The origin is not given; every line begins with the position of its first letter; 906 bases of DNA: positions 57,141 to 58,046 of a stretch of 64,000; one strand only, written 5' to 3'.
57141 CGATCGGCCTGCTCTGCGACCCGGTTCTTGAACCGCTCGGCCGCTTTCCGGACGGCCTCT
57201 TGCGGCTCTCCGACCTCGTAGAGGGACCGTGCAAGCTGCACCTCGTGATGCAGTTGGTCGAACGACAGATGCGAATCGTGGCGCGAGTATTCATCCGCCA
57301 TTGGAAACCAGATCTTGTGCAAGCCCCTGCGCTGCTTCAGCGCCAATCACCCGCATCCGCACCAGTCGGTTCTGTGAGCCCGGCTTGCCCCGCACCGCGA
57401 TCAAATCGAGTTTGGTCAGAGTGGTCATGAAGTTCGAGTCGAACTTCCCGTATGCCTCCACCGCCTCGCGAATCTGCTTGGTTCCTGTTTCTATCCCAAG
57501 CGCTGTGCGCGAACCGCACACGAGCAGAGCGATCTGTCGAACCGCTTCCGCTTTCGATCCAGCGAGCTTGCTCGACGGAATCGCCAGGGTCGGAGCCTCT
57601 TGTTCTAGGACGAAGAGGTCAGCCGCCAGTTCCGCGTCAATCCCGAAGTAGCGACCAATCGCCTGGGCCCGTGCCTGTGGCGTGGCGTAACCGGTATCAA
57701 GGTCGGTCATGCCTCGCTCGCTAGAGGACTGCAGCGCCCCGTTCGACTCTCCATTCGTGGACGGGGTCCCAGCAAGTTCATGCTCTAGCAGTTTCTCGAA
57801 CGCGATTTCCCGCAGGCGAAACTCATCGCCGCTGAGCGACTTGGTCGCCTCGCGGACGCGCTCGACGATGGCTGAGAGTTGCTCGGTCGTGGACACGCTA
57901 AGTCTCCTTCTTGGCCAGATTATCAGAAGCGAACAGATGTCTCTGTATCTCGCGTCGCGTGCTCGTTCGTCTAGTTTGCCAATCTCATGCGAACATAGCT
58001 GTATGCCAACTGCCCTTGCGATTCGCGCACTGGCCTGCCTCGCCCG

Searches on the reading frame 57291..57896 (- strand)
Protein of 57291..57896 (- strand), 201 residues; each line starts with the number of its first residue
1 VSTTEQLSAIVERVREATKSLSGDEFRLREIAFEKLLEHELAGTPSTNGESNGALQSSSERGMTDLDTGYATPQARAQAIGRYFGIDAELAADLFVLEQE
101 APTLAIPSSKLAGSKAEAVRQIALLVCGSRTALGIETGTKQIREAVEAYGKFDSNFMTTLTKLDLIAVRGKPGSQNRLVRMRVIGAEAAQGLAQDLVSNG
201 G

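Call 3: search_protein_families(library=pfam, proteins=[window:57291-57896:-], max_evalue=0.1)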
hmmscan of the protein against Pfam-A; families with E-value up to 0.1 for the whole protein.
window:57291-57896:- (201 aa): 0 families

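Call 4: search_protein_families(library=ncbifam, proteins=[window:57291-57896:-], max_evalue=0.1)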
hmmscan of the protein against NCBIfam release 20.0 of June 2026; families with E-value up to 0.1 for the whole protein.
window:57291-57896:- (201 aa): 0 families

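Call 5: search_protein_families(library=padloc, proteins=[window:57291-57896:-], max_evalue=1)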
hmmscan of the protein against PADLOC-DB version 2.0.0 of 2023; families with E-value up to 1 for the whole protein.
window:57291-57896:- (201 aa): 0 families

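Call 6: search_protein_families(library=phrogs, proteins=[window:57291-57896:-], max_evalue=1)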
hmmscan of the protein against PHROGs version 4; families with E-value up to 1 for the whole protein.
window:57291-57896:- (201 aa): 0 families

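Call 8: find_homologous_proteins(query=window:57291-57896:-, max_evalue=0.001)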
Query window:57291-57896:- (201 aa): 87 proteins with E <= 0.001 among 921 candidates.
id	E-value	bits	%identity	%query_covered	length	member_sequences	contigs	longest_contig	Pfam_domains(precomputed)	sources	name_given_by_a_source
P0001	7.3e-120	415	100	100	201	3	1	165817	-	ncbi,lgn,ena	-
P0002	3.0e-72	260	67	100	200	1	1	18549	-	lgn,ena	-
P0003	9.1e-72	259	67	100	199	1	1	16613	-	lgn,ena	-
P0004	4.1e-71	257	66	100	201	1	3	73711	-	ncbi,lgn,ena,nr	ncbi:MAG: hypothetical protein F4Z51_07890 [Chloroflexi bacterium]|nr:hypothetical protein [Chlorofl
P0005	5.6e-71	256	67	100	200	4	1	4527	-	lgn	-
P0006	1.4e-70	255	66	99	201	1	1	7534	-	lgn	-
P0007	1.1e-69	252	67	100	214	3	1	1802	-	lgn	-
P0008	3.1e-69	251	64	100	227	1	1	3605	-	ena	-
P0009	4.2e-69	250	63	100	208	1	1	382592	-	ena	-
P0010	1.3e-68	248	65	99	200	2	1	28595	-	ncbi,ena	-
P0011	1.4e-68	248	66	100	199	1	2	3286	-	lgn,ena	-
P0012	2.0e-67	245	64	100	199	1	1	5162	-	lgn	-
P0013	7.4e-67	243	61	100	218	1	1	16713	-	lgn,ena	-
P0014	7.8e-67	243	61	100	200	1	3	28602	-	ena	-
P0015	2.7e-66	241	63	100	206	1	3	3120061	-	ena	-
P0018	4.9e-66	240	62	100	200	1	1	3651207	-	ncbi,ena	-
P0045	6.6e-45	171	50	96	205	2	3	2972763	-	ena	-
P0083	6.7e-36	142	45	96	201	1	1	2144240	-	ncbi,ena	-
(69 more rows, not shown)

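Call 10: search_solved_structures(query=window:57291-57896:-, max_evalue=10)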
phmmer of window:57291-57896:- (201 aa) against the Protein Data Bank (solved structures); distinct sequences matched with E-value up to 10: 0.
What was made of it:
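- Checked: geneA has no hit in Pfam, NCBIfam, PADLOC, PHROGs or by PDB sequence search (calls 3-6, 10).
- Tried and rejected: PDB gave nothing by phmmer (call 10).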

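Call 12: find_encoding_contigs(protein=P0001, flank=10000, max_places=3)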
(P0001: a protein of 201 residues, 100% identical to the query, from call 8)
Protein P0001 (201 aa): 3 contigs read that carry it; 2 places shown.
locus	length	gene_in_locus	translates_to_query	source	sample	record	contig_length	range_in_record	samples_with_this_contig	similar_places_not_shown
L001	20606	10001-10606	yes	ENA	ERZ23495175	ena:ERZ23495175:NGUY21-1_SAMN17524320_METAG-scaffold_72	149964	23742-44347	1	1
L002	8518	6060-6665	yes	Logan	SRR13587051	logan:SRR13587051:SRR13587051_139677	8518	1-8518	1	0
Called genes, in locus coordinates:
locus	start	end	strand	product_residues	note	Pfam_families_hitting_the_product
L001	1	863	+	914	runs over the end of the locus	PF02384:N6_Mtase (faint)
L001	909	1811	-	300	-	PF00296:Bac_luciferase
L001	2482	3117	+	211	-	PF14595:Thioredoxin_9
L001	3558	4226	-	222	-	PF01066:CDP-OH_P_transf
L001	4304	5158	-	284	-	-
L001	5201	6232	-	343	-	PF13439:Glyco_transf_4, PF13579:Glyco_trans_4_4, PF00534:Glycos_transf_1, PF13692:Glyco_trans_1_4, PF13524:Glyco_trans_1_2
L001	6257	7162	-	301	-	-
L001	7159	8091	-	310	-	PF01555:N6_N4_Mtase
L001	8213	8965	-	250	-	PF02811:PHP (weak), PF13263:PHP_C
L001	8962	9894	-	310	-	PF03279:Lip_A_acyltrans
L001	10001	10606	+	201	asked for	-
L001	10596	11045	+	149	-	PF09509:Hypoth_Ymh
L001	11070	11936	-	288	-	PF03279:Lip_A_acyltrans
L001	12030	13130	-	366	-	PF01658:Inos-1-P_synth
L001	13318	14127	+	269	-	PF00459:Inositol_P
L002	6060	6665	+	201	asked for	-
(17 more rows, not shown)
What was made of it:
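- Checked: That ATG is the start called in the public contig (149 aa; call 12).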

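Call 13: find_encoding_contigs(protein=P0018, flank=8000, max_places=3)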
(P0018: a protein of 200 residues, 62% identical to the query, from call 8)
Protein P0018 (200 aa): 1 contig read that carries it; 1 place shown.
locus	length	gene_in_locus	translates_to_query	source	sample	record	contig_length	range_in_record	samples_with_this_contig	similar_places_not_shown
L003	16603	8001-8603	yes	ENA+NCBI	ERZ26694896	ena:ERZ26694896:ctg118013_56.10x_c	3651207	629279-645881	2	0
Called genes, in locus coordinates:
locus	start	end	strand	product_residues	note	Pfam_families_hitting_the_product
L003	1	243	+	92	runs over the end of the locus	-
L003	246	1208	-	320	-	PF00296:Bac_luciferase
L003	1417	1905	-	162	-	-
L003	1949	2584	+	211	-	PF14595:Thioredoxin_9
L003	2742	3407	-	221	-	PF01066:CDP-OH_P_transf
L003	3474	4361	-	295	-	-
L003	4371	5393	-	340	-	PF13439:Glyco_transf_4, PF13579:Glyco_trans_4_4, PF00534:Glycos_transf_1, PF13692:Glyco_trans_1_4, PF13524:Glyco_trans_1_2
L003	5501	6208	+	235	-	PF05719:GPP34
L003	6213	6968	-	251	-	PF02811:PHP, PF13263:PHP_C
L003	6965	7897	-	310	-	PF03279:Lip_A_acyltrans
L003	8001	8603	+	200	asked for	-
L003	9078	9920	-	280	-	PF03279:Lip_A_acyltrans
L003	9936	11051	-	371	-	PF01658:Inos-1-P_synth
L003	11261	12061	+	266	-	PF00459:Inositol_P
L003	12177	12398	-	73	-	-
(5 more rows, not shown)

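Call 15: find_encoding_contigs(protein=P0045, flank=8000, max_places=3)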
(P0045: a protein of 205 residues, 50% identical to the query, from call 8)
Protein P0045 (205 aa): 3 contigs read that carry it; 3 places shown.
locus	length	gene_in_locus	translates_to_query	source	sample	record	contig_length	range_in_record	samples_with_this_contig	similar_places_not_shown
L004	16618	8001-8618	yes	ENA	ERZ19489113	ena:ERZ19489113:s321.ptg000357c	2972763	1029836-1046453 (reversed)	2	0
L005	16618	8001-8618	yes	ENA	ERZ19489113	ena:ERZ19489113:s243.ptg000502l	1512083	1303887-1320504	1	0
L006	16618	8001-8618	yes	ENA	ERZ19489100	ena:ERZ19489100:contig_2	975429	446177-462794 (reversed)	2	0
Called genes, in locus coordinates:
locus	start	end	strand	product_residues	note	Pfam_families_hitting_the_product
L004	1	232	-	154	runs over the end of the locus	PF09509:Hypoth_Ymh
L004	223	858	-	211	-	-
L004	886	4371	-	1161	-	PF17757:UvrB_inter, PF02559:CarD_TRCF_RID, PF00270:DEAD, PF04851:ResIII, PF00271:Helicase_C, PF03461:TRCF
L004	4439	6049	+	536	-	-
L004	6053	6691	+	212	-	PF01195:Pept_tRNA_hydro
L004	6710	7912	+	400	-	PF14338:Mrr_N, PF04471:Mrr_cat (weak)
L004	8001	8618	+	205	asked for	-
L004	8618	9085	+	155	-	PF09509:Hypoth_Ymh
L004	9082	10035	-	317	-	PF02126:PTE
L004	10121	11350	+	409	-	PF02771:Acyl-CoA_dh_N, PF00441:Acyl-CoA_dh_1, PF08028:Acyl-CoA_dh_2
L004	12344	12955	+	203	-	-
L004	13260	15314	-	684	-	-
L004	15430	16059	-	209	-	PF05685:Uma2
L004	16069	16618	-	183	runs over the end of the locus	PF05685:Uma2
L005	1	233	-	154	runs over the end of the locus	PF09509:Hypoth_Ymh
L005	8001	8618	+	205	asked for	-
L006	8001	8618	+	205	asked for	-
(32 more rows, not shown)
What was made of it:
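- It can be present twice per genome (call 15).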

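Call 16: find_encoding_contigs(protein=P0083, flank=8000, max_places=3)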
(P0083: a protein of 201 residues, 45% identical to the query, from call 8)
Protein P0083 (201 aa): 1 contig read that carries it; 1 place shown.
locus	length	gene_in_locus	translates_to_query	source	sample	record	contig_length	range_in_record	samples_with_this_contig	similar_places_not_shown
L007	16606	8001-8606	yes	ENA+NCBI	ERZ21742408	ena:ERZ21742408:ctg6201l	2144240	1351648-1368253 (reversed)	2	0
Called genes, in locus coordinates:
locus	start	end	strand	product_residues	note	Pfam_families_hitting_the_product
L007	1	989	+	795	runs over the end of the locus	PF03176:MMPL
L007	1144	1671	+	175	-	PF01323:DSBA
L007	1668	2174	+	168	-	PF13577:SnoaL_4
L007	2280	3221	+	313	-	PF03446:NAD_binding_2, PF14833:NAD_binding_11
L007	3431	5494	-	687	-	PF00724:Oxidored_FMN, PF00070:Pyr_redox (faint), PF07992:Pyr_redox_2 (weak), PF12831:FAD_oxidored (weak)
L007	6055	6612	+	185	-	PF04203:Sortase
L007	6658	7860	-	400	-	PF00296:Bac_luciferase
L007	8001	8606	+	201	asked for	-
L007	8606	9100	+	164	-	PF09509:Hypoth_Ymh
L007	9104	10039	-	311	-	PF02558:ApbA, PF08546:ApbA_C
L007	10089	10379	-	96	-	-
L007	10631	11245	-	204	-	PF01510:Amidase_2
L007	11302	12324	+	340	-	PF03631:Virul_fac_BrkB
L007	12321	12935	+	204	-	PF08534:Redoxin, PF00578:AhpC-TSA, PF00085:Thioredoxin, PF13098:Thioredoxin_2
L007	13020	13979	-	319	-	PF00296:Bac_luciferase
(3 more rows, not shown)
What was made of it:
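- The pair occurs in unrelated neighbourhoods, once beside an Mrr-type restriction gene and twice per genome (calls 15, 16).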

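Call 28: find_related_loci(query=A1, collection=genome_contigs, flank=6000)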
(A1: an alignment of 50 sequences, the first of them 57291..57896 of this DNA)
Query A1 (201 aa) in genome_contigs; peptide patterns used: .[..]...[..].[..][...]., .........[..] (x = any residue, [..] = any of these).
76 stretches matched a pattern; 23 encode a relative of the query (tblastn E <= 1e-3); 23 distinct loci.
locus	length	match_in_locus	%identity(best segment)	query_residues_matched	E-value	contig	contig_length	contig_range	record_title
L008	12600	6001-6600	67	1-201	1e-79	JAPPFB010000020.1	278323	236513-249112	MAG: Chloroflexota bacterium isolate RHO1_bin_20 NODE_47_length_278323_cov_29.997251, whole genome shotgun sequence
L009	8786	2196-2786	62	1-198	1e-74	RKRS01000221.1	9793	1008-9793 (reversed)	MAG: Dehalococcoidia bacterium isolate PNGco_C_binSS7 scaffold_1203, whole genome shotgun sequence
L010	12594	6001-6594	59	1-200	2e-72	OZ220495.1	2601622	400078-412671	MAG: Dehalococcoidia bacterium isolate 23c5d8d9-c01e-4714-bf51-3e77b66f12ef genome assembly, chromosome: 1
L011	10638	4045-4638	64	1-199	2e-77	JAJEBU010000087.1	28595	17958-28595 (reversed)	MAG: Dehalococcoidia bacterium isolate jk18x9bins.53 k141_243040, whole genome shotgun sequence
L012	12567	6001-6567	64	10-200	3e-71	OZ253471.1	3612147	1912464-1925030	MAG: Dehalococcoidia bacterium isolate 41ac3497-52d9-4345-8c76-2a61940320b0 genome assembly, chromosome: 1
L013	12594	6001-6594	62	1-200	7e-71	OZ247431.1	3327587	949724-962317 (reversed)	MAG: Dehalococcoidia bacterium isolate c15901d5-d28f-4d5c-bcfc-8c60e7bd0c97 genome assembly, chromosome: 1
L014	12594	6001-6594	57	1-200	7e-71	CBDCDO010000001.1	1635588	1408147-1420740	MAG: Dehalococcoidia bacterium isolate 8a6c8105-bb6e-4bad-94d5-fb500f7a6651 genome assembly, contig: contig_1, whole gen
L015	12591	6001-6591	55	1-199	5e-68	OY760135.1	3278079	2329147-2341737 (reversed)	MAG: Dehalococcoidia bacterium isolate 28bbf505-4b8f-49ae-a3a4-61061bf7583c genome assembly, chromosome: 1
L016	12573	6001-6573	62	10-201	6e-67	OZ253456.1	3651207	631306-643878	MAG: Dehalococcoidia bacterium isolate 4ae44683-8927-4024-8904-3ea2ed4a1db5 genome assembly, chromosome: 1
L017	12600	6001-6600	50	1-200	3e-56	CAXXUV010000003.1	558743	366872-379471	MAG: Dehalococcoidia bacterium isolate 53e0c16e-ff2d-4f84-9f2e-96c73ee24ba6 genome assembly, contig: contig_3, whole gen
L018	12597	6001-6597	49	5-197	5e-54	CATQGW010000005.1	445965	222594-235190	MAG: uncultured Dehalococcoidia bacterium isolate 6a0e96f9-4ae1-4976-a57e-aaa65d381751 genome assembly, contig: contig_5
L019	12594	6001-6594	48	5-196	2e-50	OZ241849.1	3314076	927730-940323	MAG: Dehalococcoidia bacterium isolate e0324ba9-04d6-4c46-83e9-6adffe65d82a genome assembly, chromosome: 1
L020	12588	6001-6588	50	4-197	2e-49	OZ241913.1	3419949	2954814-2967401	MAG: Dehalococcoidia bacterium isolate 665203e5-4de3-409e-b258-c822a43d9238 genome assembly, chromosome: 1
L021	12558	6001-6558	50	6-198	3e-49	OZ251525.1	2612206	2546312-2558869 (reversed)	MAG: Tepidiformaceae bacterium isolate 9c01956a-b94f-4344-a16a-2f1c3786ae56 genome assembly, chromosome: 1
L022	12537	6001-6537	48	24-198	8e-47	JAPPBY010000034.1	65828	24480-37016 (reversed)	MAG: Chloroflexota bacterium isolate IRC3_bin_22 NODE_322_length_65828_cov_32.5883, whole genome shotgun sequence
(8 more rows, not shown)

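Call 30: predict_structure(alignment_id=A1)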
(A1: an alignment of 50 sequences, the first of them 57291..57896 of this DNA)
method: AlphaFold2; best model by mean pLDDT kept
length: 201 residues; sequences in the alignment: 50
mean_pLDDT: 82.1   pTM: 0.63
mean pLDDT of the five models: 82.1, 78.9, 77.4, 76.3, 73.9
residues with pLDDT >= 90: 118; 70-90: 47; 50-70: 12; < 50: 24
segments of 3 or more residues with pLDDT < 50: 44-65
pLDDT, mean of each block of 10 residues (from residue 1): 70 78 70 78 47 33 52 94 97 95 93 94 97 95 95 93 94 89 94 89 40
secondary structure, 60 per line:
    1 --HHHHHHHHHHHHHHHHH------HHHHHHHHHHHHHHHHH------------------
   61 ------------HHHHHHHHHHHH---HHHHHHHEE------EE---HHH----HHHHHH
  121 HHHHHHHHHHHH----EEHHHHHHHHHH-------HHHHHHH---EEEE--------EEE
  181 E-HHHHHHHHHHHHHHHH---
elements in order: H3-19 H26-42 H73-84 H88-94 H115-132 H139-148 H156-162 E166-169 E178-181 H183-198
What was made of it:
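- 57702..57767 (-): geneA residues 44-65: low-complexity disordered linker, the most variable part of the protein. pLDDT below 50 (call 30).
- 57303..57554 (-): geneA residues 115-198: winged helix-turn-helix domain with a basic wing (NRLVRMR). pLDDT above 90 (call 30).
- On BrxR/CapW wHTH-WYL regulators: The model shows nothing after the winged helix except one C-terminal helix (call 30).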

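Call 32: search_protein_representatives(alignment_id=A1)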
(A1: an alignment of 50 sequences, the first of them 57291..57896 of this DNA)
Query: 50 sequences, 202 profile positions. Proteins with E-value up to 0.001 (for the whole library): 632; up to 1e-10: 254; up to 1e-30: 43. The best 150 are listed.
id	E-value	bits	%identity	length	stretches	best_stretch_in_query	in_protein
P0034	1.0e-87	309.4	-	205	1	3-201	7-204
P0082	7.4e-79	280.5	-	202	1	1-199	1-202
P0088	7.0e-75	267.5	-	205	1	3-198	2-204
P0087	1.8e-66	240.1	-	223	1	3-201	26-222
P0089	5.6e-63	228.7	-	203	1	5-199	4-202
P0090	2.9e-62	226.3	-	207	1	4-201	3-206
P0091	5.5e-60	218.9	-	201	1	3-198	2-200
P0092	7.1e-60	218.5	-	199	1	7-198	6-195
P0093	6.5e-57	208.9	-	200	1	3-199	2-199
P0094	1.9e-56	207.3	-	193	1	6-199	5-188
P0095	5.2e-55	202.6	-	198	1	3-198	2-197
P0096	6.4e-55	202.4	-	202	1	6-197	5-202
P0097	1.9e-54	200.8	-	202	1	3-199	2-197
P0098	5.4e-54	199.3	-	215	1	9-199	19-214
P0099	1.4e-53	198.0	-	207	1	3-201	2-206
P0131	5.4e-24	101.4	-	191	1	25-197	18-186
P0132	7.2e-24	101.0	-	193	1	7-198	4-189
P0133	1.2e-22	97.0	-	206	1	6-198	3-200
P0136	1.2e-21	93.7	-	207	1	3-199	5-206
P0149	1.8e-18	83.4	-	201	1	6-198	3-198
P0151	2.3e-18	83.0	-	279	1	25-199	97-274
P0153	7.4e-18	81.3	-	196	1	11-199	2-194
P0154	7.5e-18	81.3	-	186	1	18-198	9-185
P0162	8.2e-17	77.9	-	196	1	9-199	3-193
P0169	4.1e-16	75.6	-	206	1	12-197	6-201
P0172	5.7e-16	75.2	-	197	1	5-197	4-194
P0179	1.2e-15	74.1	-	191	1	15-199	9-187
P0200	1.7e-14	70.4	-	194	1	11-197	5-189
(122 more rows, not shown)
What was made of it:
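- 57291..57896 (-): geneA: 201-aa protein of an unannotated family (GTG start). The proposed role as partner, antitoxin or regulator is inference. It has 87 homologues of about 200 aa at 44-67% identity (call 8) and 632 family clusters at 50% identity (call 32).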

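Call 35: search_protein_families(library=pfam, alignment_id=A2, max_evalue=0.01)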
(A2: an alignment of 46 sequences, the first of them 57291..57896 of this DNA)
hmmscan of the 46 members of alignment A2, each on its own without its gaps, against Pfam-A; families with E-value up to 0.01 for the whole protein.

A. member 1, window:57291-57896:- (201 aa): 0 families

B. families by the number of members that match (of 46 scanned): 2 families
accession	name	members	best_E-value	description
PF21421.2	ATR1_WY-dom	1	0.0014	Avirulence protein ATR1, WY-domain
PF04539.22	Sigma70_r3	1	0.0024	Sigma-70 region 3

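Call 36: search_protein_families(library=padloc, alignment_id=A2, max_evalue=0.01)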
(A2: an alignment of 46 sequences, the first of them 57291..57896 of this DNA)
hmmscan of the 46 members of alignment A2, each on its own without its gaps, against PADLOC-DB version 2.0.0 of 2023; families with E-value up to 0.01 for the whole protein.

A. member 1, window:57291-57896:- (201 aa): 0 families

B. families by the number of members that match (of 46 scanned): 1 family
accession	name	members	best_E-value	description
PDLC04372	PDC-M05A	1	0.0089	-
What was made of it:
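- On PD-lambda-3 (PADLOC): geneA has no PADLOC hit at E up to 1 (call 5), nor do 46 distant family members beyond one chance-level hit (call 36).
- Tried and rejected: Only chance-level hits were found (calls 35, 36).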

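Call 37: search_solved_structures(query=A2, max_evalue=10, show_alignments=2)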
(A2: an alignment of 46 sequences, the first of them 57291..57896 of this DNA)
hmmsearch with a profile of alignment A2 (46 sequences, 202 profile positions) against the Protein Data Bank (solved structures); distinct sequences matched with E-value up to 10: 7.
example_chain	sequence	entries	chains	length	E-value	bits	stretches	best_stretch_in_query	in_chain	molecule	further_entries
7bqb_A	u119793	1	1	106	0.0027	20.7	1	66-113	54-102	NF6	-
7bqq_A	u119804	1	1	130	0.0081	19.1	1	1-96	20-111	Gogy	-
8vd6_A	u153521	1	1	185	0.027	17.4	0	65-94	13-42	CAP REPEAT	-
2juw_A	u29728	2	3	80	0.078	15.9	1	3-62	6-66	UPF0352 protein SO_2176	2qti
1z6o_A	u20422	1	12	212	0.28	14.1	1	27-99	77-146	Ferritin light chain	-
7bhy_A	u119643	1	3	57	0.79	12.6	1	58-100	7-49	Deoxyribonucleoside regulator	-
9spz_A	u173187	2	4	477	1.4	11.8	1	71-112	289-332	Nitrogenase protein alpha chain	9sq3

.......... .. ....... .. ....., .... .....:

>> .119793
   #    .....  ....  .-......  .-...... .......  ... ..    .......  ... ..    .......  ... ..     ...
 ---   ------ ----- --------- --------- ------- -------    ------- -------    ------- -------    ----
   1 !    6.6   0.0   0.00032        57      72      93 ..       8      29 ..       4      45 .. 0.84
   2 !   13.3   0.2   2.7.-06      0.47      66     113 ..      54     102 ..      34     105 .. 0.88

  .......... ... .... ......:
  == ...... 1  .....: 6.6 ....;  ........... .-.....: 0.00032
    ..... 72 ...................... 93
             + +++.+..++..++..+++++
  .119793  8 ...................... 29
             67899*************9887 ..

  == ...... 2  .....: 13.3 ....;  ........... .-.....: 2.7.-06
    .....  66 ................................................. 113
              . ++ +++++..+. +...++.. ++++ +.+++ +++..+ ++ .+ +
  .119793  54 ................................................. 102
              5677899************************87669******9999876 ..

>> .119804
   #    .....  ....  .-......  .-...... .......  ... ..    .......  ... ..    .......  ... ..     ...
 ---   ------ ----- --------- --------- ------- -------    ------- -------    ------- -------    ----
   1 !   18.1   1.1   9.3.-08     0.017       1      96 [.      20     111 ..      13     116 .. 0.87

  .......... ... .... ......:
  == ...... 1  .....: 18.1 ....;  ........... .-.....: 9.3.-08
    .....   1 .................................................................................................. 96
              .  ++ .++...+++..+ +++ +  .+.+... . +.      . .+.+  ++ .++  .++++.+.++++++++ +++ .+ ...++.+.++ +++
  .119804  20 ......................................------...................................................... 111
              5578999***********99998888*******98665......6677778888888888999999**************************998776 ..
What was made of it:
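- Tried and rejected: A family profile against PDB gave only spurious hits to designed helical proteins at E 0.003-0.008 (call 37).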

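Call 43: find_encoding_contigs(protein=P0200, flank=5000, max_places=3)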
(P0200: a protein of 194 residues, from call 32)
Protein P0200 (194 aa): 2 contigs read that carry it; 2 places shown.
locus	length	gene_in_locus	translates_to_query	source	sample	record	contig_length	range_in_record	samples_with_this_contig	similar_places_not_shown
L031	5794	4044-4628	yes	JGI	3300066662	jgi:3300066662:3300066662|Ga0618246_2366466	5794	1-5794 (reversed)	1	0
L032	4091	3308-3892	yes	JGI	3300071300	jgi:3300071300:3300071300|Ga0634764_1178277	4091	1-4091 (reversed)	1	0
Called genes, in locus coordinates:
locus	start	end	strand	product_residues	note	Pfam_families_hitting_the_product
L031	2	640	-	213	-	?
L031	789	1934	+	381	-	PF00266:Aminotran_5, PF01053:Cys_Met_Meta_PP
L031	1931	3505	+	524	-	PF00389:2-Hacid_dh, PF02826:2-Hacid_dh_C, PF19304:PGDH_inter, PF01842:ACT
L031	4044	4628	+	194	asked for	-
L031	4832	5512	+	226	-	-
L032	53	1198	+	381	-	PF00266:Aminotran_5, PF01053:Cys_Met_Meta_PP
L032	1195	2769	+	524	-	PF00389:2-Hacid_dh, PF02826:2-Hacid_dh_C, PF19304:PGDH_inter, PF01842:ACT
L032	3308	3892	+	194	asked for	-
